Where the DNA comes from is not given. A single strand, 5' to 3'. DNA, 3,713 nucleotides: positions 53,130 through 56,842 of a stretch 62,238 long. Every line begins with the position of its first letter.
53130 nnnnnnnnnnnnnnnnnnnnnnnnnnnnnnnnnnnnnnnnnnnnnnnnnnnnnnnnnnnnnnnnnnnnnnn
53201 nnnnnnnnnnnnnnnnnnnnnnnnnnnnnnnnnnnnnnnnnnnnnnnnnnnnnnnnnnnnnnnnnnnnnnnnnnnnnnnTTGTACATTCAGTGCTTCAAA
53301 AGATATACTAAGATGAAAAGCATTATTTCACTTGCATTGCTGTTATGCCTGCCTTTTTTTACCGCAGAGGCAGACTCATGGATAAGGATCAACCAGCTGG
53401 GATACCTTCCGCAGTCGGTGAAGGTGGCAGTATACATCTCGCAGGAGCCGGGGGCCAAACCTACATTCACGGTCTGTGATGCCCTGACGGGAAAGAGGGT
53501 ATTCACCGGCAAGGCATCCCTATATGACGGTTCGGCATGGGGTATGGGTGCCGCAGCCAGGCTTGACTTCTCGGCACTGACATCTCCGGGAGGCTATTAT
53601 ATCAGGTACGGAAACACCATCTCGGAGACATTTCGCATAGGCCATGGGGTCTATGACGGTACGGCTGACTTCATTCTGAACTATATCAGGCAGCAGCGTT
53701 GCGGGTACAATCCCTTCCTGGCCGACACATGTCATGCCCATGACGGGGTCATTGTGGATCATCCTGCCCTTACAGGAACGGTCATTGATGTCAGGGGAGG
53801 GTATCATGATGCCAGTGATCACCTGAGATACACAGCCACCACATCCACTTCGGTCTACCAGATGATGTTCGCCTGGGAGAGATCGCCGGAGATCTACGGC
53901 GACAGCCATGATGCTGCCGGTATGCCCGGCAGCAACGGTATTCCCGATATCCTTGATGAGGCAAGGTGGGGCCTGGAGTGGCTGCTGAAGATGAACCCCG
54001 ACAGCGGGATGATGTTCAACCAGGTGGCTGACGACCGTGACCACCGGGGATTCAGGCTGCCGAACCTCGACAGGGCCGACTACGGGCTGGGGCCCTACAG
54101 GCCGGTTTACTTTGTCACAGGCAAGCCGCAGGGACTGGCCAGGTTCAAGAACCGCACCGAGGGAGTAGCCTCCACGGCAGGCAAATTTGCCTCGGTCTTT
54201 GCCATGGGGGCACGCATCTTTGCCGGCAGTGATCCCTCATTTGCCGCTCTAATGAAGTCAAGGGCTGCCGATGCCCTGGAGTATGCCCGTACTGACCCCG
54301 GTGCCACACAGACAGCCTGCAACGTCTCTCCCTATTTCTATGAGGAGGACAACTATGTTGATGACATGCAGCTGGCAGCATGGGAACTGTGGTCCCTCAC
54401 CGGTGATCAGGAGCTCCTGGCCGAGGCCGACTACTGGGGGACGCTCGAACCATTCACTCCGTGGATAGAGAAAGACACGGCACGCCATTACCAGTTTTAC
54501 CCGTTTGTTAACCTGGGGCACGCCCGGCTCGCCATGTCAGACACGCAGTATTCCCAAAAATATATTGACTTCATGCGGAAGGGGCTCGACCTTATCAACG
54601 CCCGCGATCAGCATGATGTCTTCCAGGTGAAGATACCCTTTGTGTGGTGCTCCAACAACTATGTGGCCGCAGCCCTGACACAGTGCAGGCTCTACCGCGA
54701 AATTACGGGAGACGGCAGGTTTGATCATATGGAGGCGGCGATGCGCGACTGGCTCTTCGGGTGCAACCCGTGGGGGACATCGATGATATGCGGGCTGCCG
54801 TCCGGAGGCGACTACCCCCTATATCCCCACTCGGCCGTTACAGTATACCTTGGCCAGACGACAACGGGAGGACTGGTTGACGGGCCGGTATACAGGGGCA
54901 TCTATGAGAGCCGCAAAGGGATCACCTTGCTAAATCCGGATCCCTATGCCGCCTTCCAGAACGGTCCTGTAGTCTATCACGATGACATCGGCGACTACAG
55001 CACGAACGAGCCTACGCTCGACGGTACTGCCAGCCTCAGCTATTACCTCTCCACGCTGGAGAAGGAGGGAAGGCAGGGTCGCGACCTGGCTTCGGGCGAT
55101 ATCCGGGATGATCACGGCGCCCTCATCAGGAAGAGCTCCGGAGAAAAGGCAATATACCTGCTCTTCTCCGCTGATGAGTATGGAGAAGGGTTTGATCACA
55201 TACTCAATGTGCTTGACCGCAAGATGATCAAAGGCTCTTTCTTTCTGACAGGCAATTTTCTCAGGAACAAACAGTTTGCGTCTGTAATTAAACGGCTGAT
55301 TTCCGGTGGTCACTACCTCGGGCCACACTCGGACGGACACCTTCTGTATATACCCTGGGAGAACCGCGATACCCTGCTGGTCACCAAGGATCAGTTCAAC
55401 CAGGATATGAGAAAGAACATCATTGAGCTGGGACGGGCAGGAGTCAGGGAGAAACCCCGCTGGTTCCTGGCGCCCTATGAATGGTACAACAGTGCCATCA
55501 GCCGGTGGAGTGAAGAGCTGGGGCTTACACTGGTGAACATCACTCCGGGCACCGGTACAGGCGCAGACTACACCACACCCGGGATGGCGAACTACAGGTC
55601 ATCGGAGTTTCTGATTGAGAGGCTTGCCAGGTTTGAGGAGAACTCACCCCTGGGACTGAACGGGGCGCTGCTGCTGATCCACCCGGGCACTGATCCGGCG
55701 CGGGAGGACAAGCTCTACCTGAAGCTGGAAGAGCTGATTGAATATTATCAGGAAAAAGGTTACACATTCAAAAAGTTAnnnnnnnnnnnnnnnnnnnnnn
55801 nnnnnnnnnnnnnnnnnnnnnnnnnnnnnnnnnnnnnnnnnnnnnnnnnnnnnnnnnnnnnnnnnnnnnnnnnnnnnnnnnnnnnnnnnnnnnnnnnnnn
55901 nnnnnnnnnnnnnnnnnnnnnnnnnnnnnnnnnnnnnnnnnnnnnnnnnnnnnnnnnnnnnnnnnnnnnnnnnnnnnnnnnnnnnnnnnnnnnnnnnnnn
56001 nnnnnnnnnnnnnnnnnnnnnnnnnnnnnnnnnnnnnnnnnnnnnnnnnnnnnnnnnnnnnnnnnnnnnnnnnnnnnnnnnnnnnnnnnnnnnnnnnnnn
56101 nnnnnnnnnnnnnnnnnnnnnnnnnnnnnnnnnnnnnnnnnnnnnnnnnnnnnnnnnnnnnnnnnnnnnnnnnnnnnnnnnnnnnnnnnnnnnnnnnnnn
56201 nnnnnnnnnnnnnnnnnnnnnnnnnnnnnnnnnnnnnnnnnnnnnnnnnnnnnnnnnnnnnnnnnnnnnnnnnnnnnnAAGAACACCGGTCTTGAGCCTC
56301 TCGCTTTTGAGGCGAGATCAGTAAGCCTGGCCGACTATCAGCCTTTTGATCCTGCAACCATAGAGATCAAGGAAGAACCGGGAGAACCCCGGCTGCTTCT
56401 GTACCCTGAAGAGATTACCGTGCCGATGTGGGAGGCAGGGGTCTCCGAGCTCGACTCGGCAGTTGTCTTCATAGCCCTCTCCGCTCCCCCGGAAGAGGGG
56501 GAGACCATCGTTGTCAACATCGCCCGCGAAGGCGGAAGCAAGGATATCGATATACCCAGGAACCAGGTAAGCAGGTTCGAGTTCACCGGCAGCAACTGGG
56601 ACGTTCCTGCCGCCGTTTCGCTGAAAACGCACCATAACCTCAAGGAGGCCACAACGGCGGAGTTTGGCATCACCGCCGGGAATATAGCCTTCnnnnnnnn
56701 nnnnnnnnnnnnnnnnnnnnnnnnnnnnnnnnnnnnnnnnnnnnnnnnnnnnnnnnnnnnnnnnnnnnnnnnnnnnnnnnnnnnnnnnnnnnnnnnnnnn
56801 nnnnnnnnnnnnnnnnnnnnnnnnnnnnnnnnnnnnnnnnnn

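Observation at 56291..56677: AmpG permease with a ~129-aa periplasmic Ig/Calx-beta-like insertion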

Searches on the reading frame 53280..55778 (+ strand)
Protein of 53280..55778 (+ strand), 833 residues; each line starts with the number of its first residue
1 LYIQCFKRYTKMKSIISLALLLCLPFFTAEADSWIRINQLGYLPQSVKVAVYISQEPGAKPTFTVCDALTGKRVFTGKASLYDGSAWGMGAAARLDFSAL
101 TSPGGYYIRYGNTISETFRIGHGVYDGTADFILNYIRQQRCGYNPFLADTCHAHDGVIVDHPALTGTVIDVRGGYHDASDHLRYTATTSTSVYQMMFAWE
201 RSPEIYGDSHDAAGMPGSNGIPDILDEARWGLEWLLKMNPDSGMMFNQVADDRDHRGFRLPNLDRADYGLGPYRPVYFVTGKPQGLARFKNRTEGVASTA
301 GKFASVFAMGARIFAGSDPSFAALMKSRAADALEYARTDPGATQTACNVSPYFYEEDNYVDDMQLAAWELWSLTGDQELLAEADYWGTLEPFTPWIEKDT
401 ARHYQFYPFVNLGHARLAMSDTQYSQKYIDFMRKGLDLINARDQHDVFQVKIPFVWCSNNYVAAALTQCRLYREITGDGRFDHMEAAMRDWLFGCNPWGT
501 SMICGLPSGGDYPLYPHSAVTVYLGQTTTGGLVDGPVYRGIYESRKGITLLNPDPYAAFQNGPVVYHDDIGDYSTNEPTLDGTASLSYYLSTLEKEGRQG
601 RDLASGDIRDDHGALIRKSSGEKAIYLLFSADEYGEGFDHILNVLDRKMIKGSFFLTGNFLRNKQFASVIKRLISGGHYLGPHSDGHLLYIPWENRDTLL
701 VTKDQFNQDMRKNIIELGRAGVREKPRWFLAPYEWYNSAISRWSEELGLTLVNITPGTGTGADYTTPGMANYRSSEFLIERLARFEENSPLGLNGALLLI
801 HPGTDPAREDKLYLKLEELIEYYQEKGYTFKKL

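Call 13: search_protein_families(library=pfam, proteins=[window:53280-55778:+], max_evalue=0.00001)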
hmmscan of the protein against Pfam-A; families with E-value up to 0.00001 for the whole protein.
window:53280-55778:+ (833 aa): 3 families
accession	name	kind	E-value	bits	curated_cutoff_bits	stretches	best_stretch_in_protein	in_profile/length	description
PF00759.25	Glyco_hydro_9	-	1.1e-65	223.1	27.7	1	125-589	1-443/444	Glycosyl hydrolase family 9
PF02927.20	CelD_N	-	1.5e-20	74.2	24.6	1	31-112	2-83/86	Cellulase N-terminal ig-like domain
PF01522.26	Polysacc_deac_1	-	6.8e-12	45.9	23.1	1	619-751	3-123/124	Polysaccharide deacetylase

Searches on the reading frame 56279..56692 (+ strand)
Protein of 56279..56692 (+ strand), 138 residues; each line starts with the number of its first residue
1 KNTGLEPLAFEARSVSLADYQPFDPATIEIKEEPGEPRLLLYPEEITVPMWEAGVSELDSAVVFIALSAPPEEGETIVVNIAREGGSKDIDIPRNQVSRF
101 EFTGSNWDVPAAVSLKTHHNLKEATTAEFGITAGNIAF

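Call 31: find_related_loci(query=A2, collection=genome_contigs, flank=7000)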
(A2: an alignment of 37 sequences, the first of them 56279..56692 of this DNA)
Query A2 (138 aa) in genome_contigs; peptide patterns used: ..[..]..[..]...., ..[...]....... (x = any residue, [..] = any of these).
149 stretches matched a pattern; 103 encode a relative of the query (tblastn E <= 1e-3); the best 80 are kept; 80 distinct loci.
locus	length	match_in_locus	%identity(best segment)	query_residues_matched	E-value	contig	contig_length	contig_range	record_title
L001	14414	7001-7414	93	1-138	3e-86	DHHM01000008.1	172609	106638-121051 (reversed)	MAG TPA_asm: Bacteroidales bacterium UBA4772 UBA4772_contig_4531, whole genome shotgun sequence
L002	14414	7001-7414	92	1-138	1e-85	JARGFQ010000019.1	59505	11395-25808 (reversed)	MAG: Bacteroidales bacterium isolate C14-10 NODE_19_length_59505_cov_29.832671, whole genome shotgun sequence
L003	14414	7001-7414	92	1-138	2e-85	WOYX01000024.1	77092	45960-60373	MAG: Bacteroidales bacterium isolate WOFB09 NODE_109_length_77092_cov_21.898296, whole genome shotgun sequence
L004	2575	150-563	91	1-138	7e-87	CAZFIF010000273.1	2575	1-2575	MAG TPA_asm: uncultured Rikenella sp. isolate binchicken_co42_492 genome assembly, contig: NODE_91087_length_2575_cov_13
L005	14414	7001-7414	81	1-138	2e-76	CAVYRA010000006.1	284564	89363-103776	MAG: uncultured Rikenellaceae bacterium isolate MFD04716.bin.2.148 genome assembly, contig: contig_40307, whole genome s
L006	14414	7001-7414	80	1-138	1e-75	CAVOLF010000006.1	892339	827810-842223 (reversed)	MAG: uncultured Rikenellaceae bacterium isolate MFD09964.bin.2.30 genome assembly, contig: contig_43590, whole genome sh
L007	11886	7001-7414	79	1-138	4e-75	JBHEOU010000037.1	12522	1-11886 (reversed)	MAG: Bacteroidales bacterium isolate S6_bin.48.strict S6_NODE_37, whole genome shotgun sequence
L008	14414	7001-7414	78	1-138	8e-74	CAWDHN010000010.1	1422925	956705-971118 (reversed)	MAG: uncultured Rikenellaceae bacterium isolate MFD04716.bin.1.53 genome assembly, contig: contig_6558, whole genome sho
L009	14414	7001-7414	80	1-138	8e-76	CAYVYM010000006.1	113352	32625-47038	MAG TPA_asm: uncultured Rikenella sp. isolate SRP217488_co1_217 genome assembly, contig: NODE_21_length_113352_cov_7.021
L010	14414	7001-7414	67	1-138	2e-61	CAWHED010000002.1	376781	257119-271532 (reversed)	MAG: uncultured Bacteroidales bacterium isolate MFD00905.bin.1.160 genome assembly, contig: contig_22589, whole genome s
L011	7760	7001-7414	67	1-138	3e-61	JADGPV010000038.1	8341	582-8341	MAG: Bacteroidales bacterium isolate Chersky_261 k127_4649875, whole genome shotgun sequence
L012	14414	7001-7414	67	1-138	5e-61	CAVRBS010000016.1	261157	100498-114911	MAG: uncultured Bacteroidales bacterium isolate MFD00032.bin.3.335 genome assembly, contig: contig_54479, whole genome s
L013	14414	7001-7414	66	1-138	1e-59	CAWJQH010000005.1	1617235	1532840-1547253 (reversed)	MAG: uncultured Bacteroidales bacterium isolate MFD02979.bin.1.73 genome assembly, contig: contig_45830, whole genome sh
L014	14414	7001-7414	65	1-138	1e-59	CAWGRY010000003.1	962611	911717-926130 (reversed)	MAG: uncultured Bacteroidales bacterium isolate MFD05942.bin.1.444 genome assembly, contig: contig_1948, whole genome sh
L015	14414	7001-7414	66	1-138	4e-59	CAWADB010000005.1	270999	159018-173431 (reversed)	MAG: uncultured Bacteroidales bacterium isolate MFD00905.bin.2.66 genome assembly, contig: contig_17389, whole genome sh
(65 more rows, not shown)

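Call 33: search_solved_structures(query=A2, max_evalue=10, show_alignments=3)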
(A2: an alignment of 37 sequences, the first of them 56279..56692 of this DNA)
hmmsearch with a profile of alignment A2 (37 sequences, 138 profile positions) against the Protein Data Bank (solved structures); distinct sequences matched with E-value up to 10: 2.
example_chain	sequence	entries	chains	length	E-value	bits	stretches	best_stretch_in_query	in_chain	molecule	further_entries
8uh1_A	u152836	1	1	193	0.34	13.8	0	35-69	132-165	Eukaryotic translation initiation factor 4E type 6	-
8bdv_A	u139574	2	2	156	0.59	13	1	73-98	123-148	Ribosome maturation factor RimP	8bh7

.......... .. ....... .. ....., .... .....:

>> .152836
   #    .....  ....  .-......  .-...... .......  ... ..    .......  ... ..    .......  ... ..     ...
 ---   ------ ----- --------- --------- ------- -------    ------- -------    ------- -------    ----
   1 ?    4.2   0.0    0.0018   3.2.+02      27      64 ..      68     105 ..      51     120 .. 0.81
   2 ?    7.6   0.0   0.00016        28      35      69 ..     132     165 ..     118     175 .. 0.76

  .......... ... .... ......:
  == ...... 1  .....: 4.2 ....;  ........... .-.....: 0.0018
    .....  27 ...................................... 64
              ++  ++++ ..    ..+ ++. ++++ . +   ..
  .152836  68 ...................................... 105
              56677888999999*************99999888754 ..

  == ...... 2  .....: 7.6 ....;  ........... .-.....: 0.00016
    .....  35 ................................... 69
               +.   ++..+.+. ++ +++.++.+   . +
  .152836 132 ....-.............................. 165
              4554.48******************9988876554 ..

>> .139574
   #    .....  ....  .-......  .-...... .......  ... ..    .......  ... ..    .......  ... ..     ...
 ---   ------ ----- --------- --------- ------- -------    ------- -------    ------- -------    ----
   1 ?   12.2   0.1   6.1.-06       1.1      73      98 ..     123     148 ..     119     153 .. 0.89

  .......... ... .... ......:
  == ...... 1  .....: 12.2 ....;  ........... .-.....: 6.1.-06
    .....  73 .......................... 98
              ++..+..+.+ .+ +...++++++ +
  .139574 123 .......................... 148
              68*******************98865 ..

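Call 35: predict_structure(alignment_id=A2)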
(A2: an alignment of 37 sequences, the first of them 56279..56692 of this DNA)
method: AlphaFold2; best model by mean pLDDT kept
length: 138 residues; sequences in the alignment: 37
mean_pLDDT: 91.9   pTM: 0.85
mean pLDDT of the five models: 91.9, 91.9, 91.8, 91.2, 90.9
residues with pLDDT >= 90: 107; 70-90: 24; 50-70: 4; < 50: 3
segments of 3 or more residues with pLDDT < 50: none
pLDDT, mean of each block of 10 residues (from residue 1): 76 96 96 93 97 87 97 92 96 92 96 95 95 77
secondary structure, 60 per line:
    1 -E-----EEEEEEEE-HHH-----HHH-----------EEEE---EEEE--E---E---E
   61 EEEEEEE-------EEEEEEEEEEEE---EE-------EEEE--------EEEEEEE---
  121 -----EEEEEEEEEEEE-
elements in order: E8-15 E39-42 E46-49 E60-67 E75-86 E99-102 E111-117 E126-137

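Call 40: fold_search(model_id=the predicted structure, library=pdb)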
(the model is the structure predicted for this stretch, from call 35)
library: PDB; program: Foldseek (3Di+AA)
matches with E <= 10: 1005; with E <= 0.001: 0
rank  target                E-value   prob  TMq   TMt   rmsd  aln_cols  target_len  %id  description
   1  3us1_A                8.0e-02  0.14  0.17  0.13  15.3       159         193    8  Structure of p63 DNA Binding Domain in Complex with a 22 Base Pair Response Element Containing a Two Base Pair "GC" Sp (released 2012-02-01)
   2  1lr5_A                8.0e-02  0.10  0.12  0.11  16.6        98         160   11  Crystal structure of auxin binding protein (released 2002-06-19)
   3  2ahi_D                8.9e-02  0.21  0.18  0.14  12.7       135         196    8  Structural Basis of DNA Recognition by p53 Tetramers (complex III) (released 2006-07-11)
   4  7dda                  9.8e-02  0.60  0.31  0.34   6.7       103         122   12  Envelope protein VP37 a crystal structure from White Spot Syndrome Virus (released 2021-06-23)
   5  3vd0_I                9.8e-02  0.14  0.15  0.12  15.2       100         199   12  structure of p73 DNA binding domain tetramer modulates p73 transactivation (released 2012-04-18)
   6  8hll_A                1.1e-01  0.23  0.23  0.18  13.4       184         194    8  Crystal structure of p53/BCL2 fusion complex (complex 1) (released 2023-07-26)
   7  7eeu_F                1.1e-01  0.14  0.18  0.14  15.3       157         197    7  Human p53 core domain with hot spot mutation R282W in complex with the natural CDKN1A(p21) p53-response element and Ar (released 2022-06-22)
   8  3vd2_D                1.1e-01  0.14  0.17  0.13  14.7       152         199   10  structure of p73 DNA binding domain tetramer modulates p73 transactivation (released 2012-04-18)
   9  2edm                  1.1e-01  0.54  0.32  0.28   6.7       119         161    6  Crystal Structure of Envelope Protein VP26 from White Spot Syndrome Virus (WSSV) (released 2007-06-05)
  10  8r1f_C                1.1e-01  0.33  0.26  0.20  13.4       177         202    8  Monomeric E6AP-E6-p53 ternary complex (released 2023-12-06)
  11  4ibt_A                1.1e-01  0.30  0.27  0.21  13.6       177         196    9  Human p53 core domain with hot spot mutation R273H and second-site suppressor mutation T284R (released 2013-08-14)
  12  3jzv                  1.1e-01  0.08  0.14  0.13  17.4       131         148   15  Crystal structure of Rru_A2000 from Rhodospirillum rubrum: A cupin-2 domain. (released 2009-10-13)
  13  4ibu_D                1.2e-01  0.21  0.22  0.18  13.3       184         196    8  Human p53 core domain with hot spot mutation R273C and second-site suppressor mutation T284R in sequence-specific comp (released 2013-08-14)
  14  3qyn_B                1.2e-01  0.13  0.17  0.13  15.4       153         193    9  Structure of p63 DNA Binding Domain in Complex with a 22 Base Pair A/T Rich Response Element Containing 2 Base Pair Sp (released 2011-04-06)
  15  7z7e_A                1.3e-01  0.12  0.16  0.12  15.7       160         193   11  Crystal structure of p63 DNA binding domain in complex with inhibitory DARPin G4 (released 2022-06-29)
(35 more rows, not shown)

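Call 66: fold_search(model_id=the predicted structure, library=viral)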
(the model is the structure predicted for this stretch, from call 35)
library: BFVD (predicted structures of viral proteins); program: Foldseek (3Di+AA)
matches with E <= 10: 1186; with E <= 0.001: 0
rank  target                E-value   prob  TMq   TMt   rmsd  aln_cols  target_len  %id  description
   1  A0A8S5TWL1            4.3e-03  1.00  0.46  0.08   7.9       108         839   17  Tail protein [Siphoviridae sp. ctcx61]
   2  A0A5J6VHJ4            5.0e-03  1.00  0.39  0.10   8.3       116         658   14  Uncharacterized protein [Megaviridae environmental sample]
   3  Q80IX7                1.3e-02  0.96  0.39  0.30   9.4       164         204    7  VP26 [White spot syndrome virus]
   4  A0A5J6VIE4            3.6e-02  0.97  0.41  0.07  17.9       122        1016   12  Uncharacterized protein [Megaviridae environmental sample]
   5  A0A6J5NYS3            4.7e-02  0.47  0.23  0.15  11.0        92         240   12  Uncharacterized protein [uncultured Caudovirales phage]
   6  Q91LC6                4.9e-02  0.92  0.33  0.12   4.6        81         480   12  ORF119, gene family 8 [White spot syndrome virus]
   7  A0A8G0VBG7            5.2e-02  0.82  0.34  0.25   6.2       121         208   10  (no name in the UniProt tables at hand)
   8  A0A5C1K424            5.7e-02  0.33  0.27  0.18  11.5       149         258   11  Uncharacterized protein [Guadeloupe mosquito virus]
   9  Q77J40                7.0e-02  0.72  0.31  0.15   7.9       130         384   13  Wsv256 [White spot syndrome virus (isolate Shrimp/China/Tongan/1996)]
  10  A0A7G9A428            7.0e-02  0.35  0.23  0.25   8.0       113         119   16  Uncharacterized protein [Bacteriophage sp.]
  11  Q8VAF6                7.4e-02  0.66  0.32  0.18   8.6       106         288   13  Wsv464 [White spot syndrome virus (isolate Shrimp/China/Tongan/1996)]
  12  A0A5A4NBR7            1.1e-01  0.30  0.23  0.18   6.6        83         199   12  (no name in the UniProt tables at hand)
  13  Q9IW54                1.2e-01  0.75  0.38  0.23   5.9       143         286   11  33K protein [Tobacco rattle virus]
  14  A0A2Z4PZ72            1.2e-01  0.18  0.23  0.18  11.6       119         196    8  (no name in the UniProt tables at hand)
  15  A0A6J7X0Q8            1.3e-01  0.14  0.17  0.16  14.0       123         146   13  Uncharacterized protein [uncultured Caudovirales phage]
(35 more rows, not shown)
